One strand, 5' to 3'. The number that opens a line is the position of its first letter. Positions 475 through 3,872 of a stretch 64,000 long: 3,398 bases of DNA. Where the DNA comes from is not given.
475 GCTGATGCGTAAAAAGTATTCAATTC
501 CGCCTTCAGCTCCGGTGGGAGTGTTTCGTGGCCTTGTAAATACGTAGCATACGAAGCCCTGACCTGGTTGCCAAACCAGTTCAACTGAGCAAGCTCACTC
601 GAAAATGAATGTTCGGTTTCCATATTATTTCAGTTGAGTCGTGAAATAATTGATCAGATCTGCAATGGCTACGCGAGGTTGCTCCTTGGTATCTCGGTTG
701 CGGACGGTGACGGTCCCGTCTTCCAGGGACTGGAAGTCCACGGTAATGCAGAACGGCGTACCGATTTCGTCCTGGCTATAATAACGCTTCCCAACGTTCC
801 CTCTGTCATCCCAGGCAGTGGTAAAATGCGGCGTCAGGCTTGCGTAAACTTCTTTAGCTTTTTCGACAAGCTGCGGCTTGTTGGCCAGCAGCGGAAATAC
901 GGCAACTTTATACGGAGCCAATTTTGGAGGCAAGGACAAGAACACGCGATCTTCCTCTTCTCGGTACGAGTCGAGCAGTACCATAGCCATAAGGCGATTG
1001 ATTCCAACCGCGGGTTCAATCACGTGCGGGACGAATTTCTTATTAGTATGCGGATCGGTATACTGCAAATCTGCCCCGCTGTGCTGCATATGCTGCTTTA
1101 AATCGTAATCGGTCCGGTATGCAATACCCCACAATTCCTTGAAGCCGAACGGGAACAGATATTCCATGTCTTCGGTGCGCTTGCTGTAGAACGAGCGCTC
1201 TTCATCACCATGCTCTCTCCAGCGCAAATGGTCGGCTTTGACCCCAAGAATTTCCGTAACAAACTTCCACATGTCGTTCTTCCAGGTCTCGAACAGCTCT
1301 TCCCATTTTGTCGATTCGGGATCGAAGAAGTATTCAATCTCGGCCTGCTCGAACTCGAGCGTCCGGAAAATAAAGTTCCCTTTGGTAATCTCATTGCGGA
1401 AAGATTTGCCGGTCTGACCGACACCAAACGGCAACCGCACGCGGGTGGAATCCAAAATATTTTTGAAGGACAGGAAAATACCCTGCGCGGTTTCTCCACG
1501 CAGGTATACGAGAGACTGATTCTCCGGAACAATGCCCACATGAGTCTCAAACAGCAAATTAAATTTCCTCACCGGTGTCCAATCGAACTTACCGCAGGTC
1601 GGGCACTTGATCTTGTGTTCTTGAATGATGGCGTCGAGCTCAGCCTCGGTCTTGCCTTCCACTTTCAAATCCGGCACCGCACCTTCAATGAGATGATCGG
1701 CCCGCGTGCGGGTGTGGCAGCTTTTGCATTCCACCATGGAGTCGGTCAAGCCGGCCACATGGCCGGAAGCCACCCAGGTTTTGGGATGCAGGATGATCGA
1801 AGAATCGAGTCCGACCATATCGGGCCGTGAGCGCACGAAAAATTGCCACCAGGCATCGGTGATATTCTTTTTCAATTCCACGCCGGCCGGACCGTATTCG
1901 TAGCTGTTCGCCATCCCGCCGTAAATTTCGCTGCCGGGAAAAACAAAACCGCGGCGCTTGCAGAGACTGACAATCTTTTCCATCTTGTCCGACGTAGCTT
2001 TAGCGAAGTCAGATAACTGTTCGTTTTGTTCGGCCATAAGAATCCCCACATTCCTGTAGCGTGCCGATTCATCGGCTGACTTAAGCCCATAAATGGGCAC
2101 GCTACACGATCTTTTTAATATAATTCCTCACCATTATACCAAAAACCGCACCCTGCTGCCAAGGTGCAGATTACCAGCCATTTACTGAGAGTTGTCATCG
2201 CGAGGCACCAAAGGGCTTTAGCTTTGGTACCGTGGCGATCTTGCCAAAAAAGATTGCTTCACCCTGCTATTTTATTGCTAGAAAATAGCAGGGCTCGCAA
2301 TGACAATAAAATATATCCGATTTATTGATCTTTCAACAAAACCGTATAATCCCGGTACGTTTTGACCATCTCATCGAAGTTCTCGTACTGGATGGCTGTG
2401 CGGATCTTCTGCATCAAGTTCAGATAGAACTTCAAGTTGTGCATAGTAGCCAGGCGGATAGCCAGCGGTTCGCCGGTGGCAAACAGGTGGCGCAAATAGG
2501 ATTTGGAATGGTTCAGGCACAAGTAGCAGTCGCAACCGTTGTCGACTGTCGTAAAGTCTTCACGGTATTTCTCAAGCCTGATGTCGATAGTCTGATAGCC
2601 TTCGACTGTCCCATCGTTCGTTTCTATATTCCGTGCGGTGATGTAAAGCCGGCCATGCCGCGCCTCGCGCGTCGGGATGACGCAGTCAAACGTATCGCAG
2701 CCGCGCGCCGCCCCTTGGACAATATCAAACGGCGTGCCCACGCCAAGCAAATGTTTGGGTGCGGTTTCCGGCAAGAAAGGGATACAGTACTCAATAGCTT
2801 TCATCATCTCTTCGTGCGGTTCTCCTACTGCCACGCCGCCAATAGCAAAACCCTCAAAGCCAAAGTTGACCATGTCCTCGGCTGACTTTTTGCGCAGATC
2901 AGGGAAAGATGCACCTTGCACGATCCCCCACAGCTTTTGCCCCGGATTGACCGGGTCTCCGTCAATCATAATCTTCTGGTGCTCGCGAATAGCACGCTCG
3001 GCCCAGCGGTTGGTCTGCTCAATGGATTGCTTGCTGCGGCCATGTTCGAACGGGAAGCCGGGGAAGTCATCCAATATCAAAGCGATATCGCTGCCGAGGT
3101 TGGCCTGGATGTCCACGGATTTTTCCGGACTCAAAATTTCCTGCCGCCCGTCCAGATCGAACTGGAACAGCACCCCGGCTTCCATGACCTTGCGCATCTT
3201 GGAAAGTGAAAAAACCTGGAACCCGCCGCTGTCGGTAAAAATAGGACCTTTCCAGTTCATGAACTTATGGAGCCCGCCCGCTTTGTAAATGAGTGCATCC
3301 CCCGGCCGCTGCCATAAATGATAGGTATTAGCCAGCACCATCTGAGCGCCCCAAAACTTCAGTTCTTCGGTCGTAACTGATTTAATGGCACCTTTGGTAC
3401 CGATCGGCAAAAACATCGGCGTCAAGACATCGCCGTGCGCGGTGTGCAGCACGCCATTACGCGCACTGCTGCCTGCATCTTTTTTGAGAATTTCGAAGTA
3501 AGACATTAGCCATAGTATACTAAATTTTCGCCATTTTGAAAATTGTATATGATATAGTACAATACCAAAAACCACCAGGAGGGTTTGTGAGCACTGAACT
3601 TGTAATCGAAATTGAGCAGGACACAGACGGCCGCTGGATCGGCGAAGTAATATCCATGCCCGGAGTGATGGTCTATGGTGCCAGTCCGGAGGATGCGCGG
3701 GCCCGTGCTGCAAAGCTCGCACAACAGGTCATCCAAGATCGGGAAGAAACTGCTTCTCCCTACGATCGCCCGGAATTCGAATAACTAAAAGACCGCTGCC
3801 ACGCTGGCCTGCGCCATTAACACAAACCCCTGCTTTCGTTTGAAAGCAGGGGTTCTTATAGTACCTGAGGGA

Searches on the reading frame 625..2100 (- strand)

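Call 83: search_protein_families(library=pfam, proteins=[window:625-2100:-], max_evalue=0.00001)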
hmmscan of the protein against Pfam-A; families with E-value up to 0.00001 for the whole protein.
window:625-2100:- (491 aa): 2 families
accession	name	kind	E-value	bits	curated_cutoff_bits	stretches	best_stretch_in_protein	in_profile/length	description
PF03129.25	HGTP_anticodon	-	7.5e-20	71.3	21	1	398-487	1-92/94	Anticodon binding domain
PF00587.30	tRNA-synt_2b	-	2.7e-10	41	29.3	1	193-375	6-176/179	tRNA synthetase class II core domain (G, H, P, S and T)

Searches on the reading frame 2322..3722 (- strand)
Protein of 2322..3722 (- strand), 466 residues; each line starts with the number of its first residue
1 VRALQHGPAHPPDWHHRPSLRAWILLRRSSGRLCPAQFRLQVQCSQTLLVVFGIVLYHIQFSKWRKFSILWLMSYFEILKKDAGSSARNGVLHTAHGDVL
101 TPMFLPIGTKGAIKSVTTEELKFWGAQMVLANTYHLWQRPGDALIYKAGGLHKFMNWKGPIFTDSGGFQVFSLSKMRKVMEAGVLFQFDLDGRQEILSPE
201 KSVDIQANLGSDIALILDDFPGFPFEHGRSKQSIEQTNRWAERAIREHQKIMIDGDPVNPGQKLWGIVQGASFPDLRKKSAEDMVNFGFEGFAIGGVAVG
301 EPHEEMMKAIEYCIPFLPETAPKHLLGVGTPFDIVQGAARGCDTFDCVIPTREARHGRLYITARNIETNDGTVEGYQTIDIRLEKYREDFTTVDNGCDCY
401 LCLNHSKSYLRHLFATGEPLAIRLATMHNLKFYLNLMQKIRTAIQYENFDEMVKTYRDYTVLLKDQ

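Call 83: search_protein_families(library=pfam, proteins=[window:2322-3722:-], max_evalue=0.00001)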
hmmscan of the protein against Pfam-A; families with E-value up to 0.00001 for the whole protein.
window:2322-3722:- (466 aa): 1 family
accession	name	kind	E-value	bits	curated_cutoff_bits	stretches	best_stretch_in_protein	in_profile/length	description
PF01702.25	TGT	-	1.4e-135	452.4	26.3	1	86-456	2-351/357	Queuine tRNA-ribosyltransferase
